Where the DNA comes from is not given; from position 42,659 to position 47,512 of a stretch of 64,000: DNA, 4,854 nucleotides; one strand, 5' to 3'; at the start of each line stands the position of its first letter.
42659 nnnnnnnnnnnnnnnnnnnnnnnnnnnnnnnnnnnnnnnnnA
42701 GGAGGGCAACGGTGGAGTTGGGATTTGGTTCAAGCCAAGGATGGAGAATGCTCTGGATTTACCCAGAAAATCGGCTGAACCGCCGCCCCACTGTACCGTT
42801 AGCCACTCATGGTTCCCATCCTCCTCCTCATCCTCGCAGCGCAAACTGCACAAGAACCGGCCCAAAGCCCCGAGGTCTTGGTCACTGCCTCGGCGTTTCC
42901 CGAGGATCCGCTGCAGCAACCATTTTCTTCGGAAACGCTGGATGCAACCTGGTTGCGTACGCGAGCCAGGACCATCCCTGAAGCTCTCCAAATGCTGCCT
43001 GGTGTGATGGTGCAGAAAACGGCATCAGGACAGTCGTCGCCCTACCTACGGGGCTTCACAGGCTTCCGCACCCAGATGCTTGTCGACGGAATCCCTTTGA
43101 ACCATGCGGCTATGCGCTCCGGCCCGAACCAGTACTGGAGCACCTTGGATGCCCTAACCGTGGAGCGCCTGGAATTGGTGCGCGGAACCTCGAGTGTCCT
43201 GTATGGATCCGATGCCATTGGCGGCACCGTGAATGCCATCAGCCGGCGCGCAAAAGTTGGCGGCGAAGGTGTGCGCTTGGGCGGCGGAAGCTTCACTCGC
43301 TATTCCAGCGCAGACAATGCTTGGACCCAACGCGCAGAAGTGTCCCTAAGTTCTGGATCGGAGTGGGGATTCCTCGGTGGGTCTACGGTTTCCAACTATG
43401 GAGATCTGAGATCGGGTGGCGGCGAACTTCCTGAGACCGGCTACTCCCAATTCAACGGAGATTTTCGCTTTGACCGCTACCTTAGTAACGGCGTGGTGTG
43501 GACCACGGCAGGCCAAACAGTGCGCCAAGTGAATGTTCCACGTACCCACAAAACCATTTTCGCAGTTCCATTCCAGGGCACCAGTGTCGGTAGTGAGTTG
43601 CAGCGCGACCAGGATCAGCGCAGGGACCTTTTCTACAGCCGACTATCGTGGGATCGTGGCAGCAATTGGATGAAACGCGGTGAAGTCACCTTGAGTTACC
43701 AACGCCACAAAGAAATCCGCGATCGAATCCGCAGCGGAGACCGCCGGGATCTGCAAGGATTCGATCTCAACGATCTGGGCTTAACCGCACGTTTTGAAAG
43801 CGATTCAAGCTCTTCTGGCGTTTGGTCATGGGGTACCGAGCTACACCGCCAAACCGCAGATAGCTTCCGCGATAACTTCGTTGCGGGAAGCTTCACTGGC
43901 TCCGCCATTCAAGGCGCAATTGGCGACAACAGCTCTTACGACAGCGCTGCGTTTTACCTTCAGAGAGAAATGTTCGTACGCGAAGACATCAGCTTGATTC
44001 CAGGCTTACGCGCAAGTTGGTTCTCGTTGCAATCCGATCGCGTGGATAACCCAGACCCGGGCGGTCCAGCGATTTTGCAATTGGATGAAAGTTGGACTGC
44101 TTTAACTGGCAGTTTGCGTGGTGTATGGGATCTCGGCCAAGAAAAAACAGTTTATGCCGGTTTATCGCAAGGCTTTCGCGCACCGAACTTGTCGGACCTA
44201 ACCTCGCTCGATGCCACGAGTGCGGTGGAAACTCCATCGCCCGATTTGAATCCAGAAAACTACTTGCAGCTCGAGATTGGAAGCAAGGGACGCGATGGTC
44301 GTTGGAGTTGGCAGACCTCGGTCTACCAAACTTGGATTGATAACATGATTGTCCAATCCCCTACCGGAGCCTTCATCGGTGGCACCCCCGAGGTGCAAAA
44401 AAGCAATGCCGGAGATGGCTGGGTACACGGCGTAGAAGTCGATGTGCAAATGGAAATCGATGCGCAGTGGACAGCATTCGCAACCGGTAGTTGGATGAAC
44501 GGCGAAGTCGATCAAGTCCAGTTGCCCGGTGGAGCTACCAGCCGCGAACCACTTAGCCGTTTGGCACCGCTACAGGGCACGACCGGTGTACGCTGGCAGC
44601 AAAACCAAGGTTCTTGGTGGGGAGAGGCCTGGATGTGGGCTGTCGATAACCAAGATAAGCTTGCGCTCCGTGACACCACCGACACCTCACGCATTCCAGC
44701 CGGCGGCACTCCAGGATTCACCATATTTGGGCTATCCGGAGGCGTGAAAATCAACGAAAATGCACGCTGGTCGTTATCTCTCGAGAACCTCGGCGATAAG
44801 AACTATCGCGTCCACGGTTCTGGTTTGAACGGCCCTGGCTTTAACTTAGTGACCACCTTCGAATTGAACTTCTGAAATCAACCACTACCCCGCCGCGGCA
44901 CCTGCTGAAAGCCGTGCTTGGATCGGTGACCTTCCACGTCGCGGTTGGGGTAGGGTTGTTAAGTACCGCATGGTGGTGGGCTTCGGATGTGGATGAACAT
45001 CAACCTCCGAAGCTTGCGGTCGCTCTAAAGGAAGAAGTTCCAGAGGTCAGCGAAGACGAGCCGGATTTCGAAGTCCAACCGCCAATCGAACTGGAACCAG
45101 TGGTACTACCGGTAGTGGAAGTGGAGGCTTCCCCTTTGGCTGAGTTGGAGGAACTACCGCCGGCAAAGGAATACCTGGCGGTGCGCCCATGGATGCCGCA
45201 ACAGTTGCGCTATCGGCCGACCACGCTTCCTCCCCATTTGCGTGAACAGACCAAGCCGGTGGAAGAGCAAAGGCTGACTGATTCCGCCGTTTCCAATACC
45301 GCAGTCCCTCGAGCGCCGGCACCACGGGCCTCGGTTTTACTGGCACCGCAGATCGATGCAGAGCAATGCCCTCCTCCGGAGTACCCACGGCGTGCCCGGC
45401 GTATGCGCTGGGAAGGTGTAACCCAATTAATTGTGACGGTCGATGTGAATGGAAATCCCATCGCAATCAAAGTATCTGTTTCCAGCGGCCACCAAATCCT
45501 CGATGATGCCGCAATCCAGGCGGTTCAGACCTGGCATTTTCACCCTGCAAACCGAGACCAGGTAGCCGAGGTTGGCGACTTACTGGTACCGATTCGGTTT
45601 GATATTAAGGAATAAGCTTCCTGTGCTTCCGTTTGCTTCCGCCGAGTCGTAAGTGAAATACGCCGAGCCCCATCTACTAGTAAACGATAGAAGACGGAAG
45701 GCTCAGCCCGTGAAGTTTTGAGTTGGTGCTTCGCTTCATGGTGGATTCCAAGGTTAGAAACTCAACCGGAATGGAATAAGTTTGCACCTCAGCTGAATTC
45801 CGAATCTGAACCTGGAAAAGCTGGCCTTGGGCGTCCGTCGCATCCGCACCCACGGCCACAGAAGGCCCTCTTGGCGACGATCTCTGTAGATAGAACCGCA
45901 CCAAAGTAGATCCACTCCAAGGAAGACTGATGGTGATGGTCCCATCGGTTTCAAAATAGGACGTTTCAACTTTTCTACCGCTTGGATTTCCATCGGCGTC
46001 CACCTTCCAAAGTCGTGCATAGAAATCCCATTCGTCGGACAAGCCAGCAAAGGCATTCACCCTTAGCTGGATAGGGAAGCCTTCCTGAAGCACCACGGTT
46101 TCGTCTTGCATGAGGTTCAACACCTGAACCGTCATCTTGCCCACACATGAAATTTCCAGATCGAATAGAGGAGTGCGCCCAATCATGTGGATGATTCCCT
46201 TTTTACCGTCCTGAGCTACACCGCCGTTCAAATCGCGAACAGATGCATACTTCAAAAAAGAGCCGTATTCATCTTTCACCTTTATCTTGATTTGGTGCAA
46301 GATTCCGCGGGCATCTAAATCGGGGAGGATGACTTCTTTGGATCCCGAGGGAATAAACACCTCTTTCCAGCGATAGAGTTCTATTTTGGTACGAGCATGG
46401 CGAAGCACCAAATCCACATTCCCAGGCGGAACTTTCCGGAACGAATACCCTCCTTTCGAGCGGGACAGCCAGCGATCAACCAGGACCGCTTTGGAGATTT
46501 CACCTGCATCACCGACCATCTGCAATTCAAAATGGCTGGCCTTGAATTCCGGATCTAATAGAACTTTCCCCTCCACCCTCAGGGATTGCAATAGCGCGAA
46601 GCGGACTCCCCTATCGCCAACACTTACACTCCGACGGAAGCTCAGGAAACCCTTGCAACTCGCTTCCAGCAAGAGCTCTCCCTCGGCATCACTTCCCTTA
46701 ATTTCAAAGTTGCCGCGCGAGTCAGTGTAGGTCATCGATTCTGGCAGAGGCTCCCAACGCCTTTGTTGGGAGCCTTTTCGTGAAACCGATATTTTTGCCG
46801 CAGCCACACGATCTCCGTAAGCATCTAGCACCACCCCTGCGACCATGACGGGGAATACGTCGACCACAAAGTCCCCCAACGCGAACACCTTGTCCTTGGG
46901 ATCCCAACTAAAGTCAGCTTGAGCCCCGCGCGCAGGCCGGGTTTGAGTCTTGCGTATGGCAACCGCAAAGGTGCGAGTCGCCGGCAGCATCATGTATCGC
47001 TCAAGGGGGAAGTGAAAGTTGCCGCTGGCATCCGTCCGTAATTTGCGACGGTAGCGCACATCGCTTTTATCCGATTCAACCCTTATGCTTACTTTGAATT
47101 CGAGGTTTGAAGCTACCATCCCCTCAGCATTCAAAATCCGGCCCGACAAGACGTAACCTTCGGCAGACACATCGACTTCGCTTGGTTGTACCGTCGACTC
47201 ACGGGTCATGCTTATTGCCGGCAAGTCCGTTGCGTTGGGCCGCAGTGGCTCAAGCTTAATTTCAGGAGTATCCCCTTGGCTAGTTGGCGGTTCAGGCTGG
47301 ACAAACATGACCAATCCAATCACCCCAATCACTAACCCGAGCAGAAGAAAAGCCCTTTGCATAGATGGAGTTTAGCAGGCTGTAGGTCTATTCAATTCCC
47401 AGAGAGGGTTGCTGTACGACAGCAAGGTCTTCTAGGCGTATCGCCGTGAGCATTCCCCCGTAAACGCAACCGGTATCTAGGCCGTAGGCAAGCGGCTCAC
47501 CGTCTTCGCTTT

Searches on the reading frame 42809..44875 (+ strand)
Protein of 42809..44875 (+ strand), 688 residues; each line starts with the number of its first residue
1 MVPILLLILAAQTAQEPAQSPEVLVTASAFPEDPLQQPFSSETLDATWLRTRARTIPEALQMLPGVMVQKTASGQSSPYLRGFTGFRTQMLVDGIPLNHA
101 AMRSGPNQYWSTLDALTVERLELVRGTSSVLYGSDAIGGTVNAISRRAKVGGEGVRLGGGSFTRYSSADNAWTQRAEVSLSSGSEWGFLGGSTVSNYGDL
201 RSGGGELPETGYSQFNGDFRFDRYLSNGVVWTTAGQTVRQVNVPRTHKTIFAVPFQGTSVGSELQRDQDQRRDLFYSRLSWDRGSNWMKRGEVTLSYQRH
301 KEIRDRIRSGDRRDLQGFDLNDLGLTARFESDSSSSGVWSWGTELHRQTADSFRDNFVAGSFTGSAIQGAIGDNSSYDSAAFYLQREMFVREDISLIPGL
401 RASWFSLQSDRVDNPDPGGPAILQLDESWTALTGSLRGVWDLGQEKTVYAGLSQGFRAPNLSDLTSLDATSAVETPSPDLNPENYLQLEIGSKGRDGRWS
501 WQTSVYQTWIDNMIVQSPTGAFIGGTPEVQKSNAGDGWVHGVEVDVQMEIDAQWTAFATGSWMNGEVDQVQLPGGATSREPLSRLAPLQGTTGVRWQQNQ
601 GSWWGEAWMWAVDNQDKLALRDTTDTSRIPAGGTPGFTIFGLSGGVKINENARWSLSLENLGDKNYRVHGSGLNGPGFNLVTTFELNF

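Call 8: search_protein_families(library=pfam, proteins=[window:42809-44875:+], max_evalue=0.1)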
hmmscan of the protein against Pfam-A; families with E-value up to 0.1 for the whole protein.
window:42809-44875:+ (688 aa): 2 families
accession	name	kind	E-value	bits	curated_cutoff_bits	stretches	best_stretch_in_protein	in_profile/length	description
PF00593.30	TonB_dep_Rec_b-barrel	-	3.5e-39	136.3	27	1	212-661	21-436/436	TonB dependent receptor-like, beta-barrel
PF07715.20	Plug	-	2.4e-21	76.7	23.9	1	37-140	5-107/107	TonB-dependent Receptor Plug Domain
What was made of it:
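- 42809..44875 (+): TonB-dependent receptor gene, the conserved right flank of the slot. Pfam Plug plus TonB_dep_Rec_b-barrel (call 8).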

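Call 33: find_related_loci(query=window:42809-44875:+, collection=metagenome_contigs, flank=10000)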
Query window:42809-44875:+ (688 aa) in metagenome_contigs; peptide patterns used: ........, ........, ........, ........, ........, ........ (x = any residue, [..] = any of these).
45 stretches matched a pattern; 3 encode a relative of the query (tblastn E <= 1e-3); 3 distinct loci.
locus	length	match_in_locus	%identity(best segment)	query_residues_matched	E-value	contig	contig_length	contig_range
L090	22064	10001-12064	85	4-688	0e+0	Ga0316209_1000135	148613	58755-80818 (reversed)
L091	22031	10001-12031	66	12-688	0e+0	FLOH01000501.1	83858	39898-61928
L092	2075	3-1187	83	294-688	0e+0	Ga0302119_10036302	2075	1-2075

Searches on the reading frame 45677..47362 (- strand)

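Call 41: search_protein_families(library=ncbifam, proteins=[window:45677-47362:-], max_evalue=0.1)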
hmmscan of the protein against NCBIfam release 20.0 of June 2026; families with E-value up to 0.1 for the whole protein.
window:45677-47362:- (561 aa): 1 family
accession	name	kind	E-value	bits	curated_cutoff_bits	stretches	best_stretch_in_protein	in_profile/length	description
TIGR04134.1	lipo_with_rSAM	hypoth_equivalog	6.3e-06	26.3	39.8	1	56-119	26-90/150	radical SAM-associated putative lipoprotein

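Call 65: search_protein_families(library=padloc, proteins=[P0150, P0151], max_evalue=0.1)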
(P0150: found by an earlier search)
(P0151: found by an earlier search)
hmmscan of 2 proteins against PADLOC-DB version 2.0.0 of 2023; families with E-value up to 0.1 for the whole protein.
P0150 (307 aa): 0 families

P0151 (561 aa): 0 families

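Call 66: search_protein_families(library=phrogs, proteins=[P0150, P0151], max_evalue=0.1)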
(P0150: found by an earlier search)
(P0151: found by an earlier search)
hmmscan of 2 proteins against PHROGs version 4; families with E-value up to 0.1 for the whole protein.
P0150 (307 aa): 0 families

P0151 (561 aa): 0 families
